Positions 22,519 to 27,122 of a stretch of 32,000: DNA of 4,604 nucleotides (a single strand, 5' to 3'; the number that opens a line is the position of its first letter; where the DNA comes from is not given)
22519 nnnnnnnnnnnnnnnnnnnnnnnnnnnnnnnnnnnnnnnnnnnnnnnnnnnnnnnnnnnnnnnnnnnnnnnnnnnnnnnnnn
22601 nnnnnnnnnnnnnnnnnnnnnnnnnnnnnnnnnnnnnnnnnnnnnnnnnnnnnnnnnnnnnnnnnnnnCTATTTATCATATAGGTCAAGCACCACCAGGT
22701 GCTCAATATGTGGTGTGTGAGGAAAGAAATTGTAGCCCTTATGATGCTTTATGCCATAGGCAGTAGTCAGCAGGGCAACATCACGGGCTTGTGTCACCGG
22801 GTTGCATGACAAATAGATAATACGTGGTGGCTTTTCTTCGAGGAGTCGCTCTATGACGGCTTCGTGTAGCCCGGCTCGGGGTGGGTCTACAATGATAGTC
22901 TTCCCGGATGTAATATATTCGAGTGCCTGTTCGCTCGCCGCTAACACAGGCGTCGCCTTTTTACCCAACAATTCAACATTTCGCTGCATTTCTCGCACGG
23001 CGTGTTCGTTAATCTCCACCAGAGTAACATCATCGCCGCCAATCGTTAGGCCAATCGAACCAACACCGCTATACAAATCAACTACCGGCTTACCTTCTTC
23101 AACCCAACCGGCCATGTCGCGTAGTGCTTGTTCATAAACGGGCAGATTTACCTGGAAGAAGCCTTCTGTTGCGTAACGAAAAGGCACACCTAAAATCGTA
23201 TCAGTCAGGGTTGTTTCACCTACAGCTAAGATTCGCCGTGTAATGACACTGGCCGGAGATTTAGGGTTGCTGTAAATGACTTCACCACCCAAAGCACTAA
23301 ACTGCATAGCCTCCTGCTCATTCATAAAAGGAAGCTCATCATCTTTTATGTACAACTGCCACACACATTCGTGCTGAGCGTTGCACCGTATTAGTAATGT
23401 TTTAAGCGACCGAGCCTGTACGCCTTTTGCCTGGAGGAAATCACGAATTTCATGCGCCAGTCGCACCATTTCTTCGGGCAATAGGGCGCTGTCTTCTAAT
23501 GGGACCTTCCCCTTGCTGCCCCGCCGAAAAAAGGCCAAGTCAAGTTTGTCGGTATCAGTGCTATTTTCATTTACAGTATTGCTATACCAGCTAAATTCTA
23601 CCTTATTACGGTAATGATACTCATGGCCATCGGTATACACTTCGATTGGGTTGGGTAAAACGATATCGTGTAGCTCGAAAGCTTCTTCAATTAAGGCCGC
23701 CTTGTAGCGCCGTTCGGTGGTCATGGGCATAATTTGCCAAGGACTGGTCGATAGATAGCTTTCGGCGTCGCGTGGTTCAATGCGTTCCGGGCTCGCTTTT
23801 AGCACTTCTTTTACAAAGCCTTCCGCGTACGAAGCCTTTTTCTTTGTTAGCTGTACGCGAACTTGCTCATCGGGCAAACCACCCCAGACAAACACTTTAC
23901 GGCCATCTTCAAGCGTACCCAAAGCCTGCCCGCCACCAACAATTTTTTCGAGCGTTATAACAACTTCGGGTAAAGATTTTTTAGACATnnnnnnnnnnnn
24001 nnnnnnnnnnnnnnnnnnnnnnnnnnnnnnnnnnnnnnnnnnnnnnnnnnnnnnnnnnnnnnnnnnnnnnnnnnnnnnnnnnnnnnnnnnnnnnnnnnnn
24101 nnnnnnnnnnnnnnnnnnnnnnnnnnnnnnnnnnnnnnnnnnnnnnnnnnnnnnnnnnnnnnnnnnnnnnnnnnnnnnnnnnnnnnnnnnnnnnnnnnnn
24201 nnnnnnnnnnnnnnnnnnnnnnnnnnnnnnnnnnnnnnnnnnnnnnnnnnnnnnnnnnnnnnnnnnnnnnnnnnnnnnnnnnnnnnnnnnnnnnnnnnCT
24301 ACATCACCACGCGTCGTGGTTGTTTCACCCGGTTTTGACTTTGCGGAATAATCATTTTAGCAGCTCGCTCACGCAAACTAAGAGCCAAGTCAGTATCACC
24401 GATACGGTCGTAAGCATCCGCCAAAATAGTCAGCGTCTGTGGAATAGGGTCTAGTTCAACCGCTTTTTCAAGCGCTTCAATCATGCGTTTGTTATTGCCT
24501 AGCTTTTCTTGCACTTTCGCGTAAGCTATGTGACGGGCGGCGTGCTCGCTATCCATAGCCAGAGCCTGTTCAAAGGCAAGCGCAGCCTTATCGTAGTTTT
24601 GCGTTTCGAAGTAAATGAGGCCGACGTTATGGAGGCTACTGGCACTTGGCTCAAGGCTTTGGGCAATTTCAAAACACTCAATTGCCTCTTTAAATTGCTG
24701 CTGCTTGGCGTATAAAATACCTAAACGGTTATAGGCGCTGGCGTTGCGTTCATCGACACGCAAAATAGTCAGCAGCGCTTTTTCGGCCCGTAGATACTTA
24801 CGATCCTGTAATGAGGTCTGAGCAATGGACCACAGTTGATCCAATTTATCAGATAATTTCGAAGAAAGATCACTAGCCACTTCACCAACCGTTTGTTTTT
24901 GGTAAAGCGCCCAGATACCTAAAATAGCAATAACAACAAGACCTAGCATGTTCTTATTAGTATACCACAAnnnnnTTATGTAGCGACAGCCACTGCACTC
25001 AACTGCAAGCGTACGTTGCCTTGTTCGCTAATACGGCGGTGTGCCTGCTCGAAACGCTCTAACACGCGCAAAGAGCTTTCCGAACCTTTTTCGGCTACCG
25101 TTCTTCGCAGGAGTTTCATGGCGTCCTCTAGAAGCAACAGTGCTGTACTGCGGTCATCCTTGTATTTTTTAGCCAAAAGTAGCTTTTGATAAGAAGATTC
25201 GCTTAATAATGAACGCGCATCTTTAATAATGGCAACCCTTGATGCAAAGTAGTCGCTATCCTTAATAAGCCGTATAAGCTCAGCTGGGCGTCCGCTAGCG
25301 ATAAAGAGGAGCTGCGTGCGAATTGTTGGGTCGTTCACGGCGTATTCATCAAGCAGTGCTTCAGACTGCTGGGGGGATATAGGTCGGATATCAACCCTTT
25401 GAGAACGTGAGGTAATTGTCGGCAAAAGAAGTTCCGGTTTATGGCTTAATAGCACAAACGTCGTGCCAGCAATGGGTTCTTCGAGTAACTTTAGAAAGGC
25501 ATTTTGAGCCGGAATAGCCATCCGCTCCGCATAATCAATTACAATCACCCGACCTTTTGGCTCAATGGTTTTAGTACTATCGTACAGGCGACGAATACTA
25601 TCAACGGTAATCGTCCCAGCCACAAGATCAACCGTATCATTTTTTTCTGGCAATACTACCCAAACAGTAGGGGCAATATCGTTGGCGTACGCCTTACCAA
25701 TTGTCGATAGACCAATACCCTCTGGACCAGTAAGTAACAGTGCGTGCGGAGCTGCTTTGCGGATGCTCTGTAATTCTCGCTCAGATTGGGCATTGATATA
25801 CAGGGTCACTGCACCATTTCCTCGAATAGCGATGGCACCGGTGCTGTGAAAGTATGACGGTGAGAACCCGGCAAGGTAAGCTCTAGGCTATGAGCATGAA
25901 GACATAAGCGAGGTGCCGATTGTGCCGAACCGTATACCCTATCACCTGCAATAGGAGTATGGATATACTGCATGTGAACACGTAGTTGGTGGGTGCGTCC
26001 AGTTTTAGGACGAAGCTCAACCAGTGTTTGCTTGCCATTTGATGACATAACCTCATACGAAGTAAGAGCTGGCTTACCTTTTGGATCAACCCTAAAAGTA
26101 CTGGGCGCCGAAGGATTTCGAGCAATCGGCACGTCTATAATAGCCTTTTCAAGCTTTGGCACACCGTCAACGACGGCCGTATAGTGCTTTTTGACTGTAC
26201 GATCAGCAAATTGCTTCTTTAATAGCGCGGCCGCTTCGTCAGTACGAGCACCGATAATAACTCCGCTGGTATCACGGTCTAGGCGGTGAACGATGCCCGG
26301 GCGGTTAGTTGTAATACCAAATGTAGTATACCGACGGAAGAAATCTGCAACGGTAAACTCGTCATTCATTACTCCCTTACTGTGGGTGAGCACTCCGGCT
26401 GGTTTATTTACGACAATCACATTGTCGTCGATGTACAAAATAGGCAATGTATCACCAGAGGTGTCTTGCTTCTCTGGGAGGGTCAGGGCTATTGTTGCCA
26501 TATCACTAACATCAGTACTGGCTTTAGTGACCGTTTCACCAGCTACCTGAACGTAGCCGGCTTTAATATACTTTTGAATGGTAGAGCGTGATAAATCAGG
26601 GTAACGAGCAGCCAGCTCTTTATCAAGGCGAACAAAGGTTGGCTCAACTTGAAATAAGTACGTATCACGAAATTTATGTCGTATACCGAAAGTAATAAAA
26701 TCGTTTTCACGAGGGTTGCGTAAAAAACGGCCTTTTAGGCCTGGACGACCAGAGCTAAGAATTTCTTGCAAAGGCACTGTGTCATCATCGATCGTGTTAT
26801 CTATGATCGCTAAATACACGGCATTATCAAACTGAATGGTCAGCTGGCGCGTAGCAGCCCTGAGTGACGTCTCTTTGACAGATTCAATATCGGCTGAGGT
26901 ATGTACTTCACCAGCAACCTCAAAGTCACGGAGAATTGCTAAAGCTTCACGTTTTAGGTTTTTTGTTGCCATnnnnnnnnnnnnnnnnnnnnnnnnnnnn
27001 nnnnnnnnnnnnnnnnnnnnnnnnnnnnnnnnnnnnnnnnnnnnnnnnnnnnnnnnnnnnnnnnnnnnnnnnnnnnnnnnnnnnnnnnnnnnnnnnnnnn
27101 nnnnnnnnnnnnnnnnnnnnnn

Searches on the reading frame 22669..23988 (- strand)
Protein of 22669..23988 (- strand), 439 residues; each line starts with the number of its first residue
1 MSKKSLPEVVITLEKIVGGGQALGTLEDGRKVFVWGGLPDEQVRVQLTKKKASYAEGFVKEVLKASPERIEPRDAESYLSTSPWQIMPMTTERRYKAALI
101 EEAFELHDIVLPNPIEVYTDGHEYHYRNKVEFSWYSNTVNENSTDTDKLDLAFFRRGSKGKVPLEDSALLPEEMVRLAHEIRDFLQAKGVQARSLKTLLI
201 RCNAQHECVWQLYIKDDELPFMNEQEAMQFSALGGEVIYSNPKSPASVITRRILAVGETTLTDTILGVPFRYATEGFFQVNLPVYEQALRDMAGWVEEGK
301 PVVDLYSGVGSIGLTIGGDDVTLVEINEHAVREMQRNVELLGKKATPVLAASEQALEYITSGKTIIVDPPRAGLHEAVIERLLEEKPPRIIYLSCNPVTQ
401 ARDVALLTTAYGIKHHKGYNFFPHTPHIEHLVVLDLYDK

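Call 9: search_protein_families(library=pfam, proteins=[window:22669-23988:-])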
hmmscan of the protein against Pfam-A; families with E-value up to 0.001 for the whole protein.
window:22669-23988:- (439 aa): 4 families
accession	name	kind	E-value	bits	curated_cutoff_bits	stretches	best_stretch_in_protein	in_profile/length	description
PF05958.17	tRNA_U5-meth_tr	-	4.8e-15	55.9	23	1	363-434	285-354/357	tRNA (Uracil-5-)-methyltransferase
PF03602.21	Cons_hypoth95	-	1.2e-05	25.5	24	1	298-383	41-137/182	Conserved hypothetical protein 95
PF01938.26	TRAM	-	0.00073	19.8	21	0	19-57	18-58/61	TRAM domain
PF02475.24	TRM5-TYW2_MTfase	-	0.00087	19.7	28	0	291-340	29-82/164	TRM5/TYW2 methyltransferase domain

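Call 10: find_encoding_contigs(protein=window:22669-23988:-, flank=6000, max_places=6)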
Protein window:22669-23988:- (439 aa): 24 contigs read that carry it; 1 place shown.
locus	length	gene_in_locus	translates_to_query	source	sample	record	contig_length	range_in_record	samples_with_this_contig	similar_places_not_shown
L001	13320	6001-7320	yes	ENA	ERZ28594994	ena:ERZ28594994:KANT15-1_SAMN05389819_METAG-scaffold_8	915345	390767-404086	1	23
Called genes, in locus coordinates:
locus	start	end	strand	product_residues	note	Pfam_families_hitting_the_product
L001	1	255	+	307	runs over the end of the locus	PF01193:RNA_pol_L, PF01000:RNA_pol_A_bac, PF26169:HHH_XRCC3_RpoA (faint), PF03118:RNA_pol_A_CTD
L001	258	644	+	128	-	PF01196:Ribosomal_L17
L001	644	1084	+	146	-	PF00572:Ribosomal_L13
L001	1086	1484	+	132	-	PF00380:Ribosomal_S9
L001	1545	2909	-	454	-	PF00498:FHA (faint), PF00481:PP2C, PF07228:SpoIIE (weak)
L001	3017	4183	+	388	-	PF01479:S4, PF00849:PseudoU_synth_2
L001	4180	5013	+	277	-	PF13177:DNA_pol3_delta2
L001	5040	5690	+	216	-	PF23914:TPR_CcmH_CycH (faint), PF13432:TPR_16 (weak), PF13424:TPR_12, PF00515:TPR_1, PF07719:TPR_2 (weak), PF12895:ANAPC3 (weak), PF13424:TPR_12 (weak), PF07719:TPR_2 (weak), +11 more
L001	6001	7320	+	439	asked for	PF03602:Cons_hypoth95 (weak), PF05958:tRNA_U5-meth_tr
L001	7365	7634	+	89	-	-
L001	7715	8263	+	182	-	-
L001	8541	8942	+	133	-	PF00293:NUDIX, PF14815:NUDIX_4 (weak)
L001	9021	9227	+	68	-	PF00471:Ribosomal_L33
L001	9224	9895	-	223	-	-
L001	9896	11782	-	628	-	PF00723:Glyco_hydro_15, PF22422:MGH1-like_GH (weak)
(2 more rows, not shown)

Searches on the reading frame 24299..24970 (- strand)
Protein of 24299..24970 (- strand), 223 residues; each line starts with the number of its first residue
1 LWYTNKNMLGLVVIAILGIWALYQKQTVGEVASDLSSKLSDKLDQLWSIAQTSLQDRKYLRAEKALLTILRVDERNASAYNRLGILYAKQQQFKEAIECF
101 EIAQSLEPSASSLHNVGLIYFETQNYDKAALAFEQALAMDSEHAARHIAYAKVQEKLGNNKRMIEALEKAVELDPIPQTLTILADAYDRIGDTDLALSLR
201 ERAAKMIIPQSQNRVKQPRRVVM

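Call 9: search_protein_families(library=pfam, proteins=[window:24299-24970:-])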
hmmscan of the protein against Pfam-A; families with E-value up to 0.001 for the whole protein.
window:24299-24970:- (223 aa): 17 families
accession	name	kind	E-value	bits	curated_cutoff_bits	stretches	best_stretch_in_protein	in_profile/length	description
PF13181.12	TPR_8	-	3.4e-20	70.9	25.7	3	110-143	1-34/34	Tetratricopeptide repeat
PF07719.23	TPR_2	-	1.4e-19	68.9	27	2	77-109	1-33/34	Tetratricopeptide repeat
PF00515.34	TPR_1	-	1.5e-19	69.4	27.8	2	77-109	1-33/34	Tetratricopeptide repeat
PF13424.12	TPR_12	-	1.3e-17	64.2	30.1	2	77-140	3-75/77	Tetratricopeptide repeat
PF13432.12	TPR_16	-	3e-12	47.2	32.7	2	54-105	8-59/65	Tetratricopeptide repeat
PF13176.12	TPR_7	-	3.5e-12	45.8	27.9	0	112-143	1-34/36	Tetratricopeptide repeat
PF13414.12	TPR_11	-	1.7e-10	40.9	26.8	0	117-158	1-42/42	TPR repeat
PF13428.12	TPR_14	-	2.8e-10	40.3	23.5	0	147-175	4-32/44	Tetratricopeptide repeat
PF13374.12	TPR_10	-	2e-09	37.6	27.5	1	110-139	2-31/42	Tetratricopeptide repeat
PF14559.12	TPR_19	-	2.6e-09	37.7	25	1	121-160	2-41/68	Tetratricopeptide repeat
PF13431.12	TPR_17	-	2.7e-09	37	24.4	0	66-98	2-34/34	Tetratricopeptide repeat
PF13371.12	TPR_9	-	8.1e-09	35.8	35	1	53-112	5-64/73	Tetratricopeptide repeat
PF23914.1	TPR_CcmH_CycH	-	1e-08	35.6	42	1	53-109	97-153/158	Cytochrome c-type biogenesis protein H TPR domain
PF13174.12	TPR_6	-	1.1e-07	32.5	26.3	0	82-105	5-28/33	Tetratricopeptide repeat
PF25063.1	ARM_TT21_C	-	5.1e-07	30.2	35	1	38-107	89-159/209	Tetratricopeptide repeat protein 21 C-terminal ARM domain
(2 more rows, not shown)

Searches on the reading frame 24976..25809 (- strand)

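Call 9: search_protein_families(library=pfam, proteins=[window:24976-25809:-])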
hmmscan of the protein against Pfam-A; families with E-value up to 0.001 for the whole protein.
window:24976-25809:- (277 aa): 3 families
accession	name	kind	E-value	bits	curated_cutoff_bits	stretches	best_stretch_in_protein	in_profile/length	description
PF13177.12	DNA_pol3_delta2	-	6.2e-22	78.7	27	1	47-144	69-160/161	DNA polymerase III, delta subunit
PF00004.35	AAA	-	4.4e-05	24.4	21.2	1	24-140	1-124/131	ATPase family associated with various cellular activities (AAA)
PF13191.12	AAA_16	-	0.00019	22.4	32.6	1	12-81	15-88/167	AAA ATPase domain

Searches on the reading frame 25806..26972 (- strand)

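Call 9: search_protein_families(library=pfam, proteins=[window:25806-26972:-])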
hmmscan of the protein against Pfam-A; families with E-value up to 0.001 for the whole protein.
window:25806-26972:- (388 aa): 2 families
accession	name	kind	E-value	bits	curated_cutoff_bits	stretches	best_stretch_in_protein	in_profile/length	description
PF00849.27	PseudoU_synth_2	-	5.6e-37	127.7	26.8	1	184-335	1-151/152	RNA pseudouridylate synthase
PF01479.30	S4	-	1.6e-08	34.6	22.8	1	114-160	1-47/48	S4 domain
